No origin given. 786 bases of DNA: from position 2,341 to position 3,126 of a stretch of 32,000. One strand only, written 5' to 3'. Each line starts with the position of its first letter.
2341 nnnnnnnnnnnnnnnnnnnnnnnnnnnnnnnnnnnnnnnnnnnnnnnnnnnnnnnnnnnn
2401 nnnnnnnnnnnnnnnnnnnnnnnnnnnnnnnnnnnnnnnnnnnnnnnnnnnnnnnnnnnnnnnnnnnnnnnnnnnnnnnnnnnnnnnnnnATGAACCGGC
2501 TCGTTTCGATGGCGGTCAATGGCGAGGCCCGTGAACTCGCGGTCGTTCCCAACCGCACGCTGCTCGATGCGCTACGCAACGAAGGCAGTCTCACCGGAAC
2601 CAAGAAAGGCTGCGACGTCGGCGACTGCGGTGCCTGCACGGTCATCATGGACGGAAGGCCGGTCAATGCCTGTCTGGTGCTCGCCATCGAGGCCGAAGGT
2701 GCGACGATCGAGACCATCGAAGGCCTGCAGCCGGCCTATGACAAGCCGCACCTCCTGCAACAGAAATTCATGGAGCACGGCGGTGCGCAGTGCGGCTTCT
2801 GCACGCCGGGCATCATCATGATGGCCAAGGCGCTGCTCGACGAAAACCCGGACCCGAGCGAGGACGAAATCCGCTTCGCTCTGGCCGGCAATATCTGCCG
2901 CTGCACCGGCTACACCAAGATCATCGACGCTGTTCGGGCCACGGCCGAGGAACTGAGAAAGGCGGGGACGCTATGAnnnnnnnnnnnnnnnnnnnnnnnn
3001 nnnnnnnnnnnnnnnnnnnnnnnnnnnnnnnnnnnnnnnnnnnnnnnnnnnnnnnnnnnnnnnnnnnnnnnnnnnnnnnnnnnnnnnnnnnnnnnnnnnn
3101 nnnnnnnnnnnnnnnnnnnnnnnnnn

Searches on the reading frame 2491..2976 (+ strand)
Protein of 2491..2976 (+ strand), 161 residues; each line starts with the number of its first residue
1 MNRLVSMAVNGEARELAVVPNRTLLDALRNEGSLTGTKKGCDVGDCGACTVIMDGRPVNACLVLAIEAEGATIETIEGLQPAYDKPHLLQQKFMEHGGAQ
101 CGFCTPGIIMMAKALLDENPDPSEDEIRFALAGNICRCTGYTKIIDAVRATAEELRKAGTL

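Call 40: search_protein_families(library=pfam, proteins=[window:2491-2976:+], max_evalue=0.001)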
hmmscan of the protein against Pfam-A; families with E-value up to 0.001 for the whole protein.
window:2491-2976:+ (161 aa): 3 families
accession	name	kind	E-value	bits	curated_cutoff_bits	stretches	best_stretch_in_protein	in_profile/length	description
PF01799.25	Fer2_2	-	2.9e-32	111.1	30.3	1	75-149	1-75/75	[2Fe-2S] binding domain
PF00111.32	Fer2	-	2.9e-09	37.2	21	1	9-56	3-51/77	2Fe-2S iron-sulfur cluster binding domain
PF13085.11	Fer2_3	-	5.3e-05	23.6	27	1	38-78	49-91/107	2Fe-2S iron-sulfur cluster binding domain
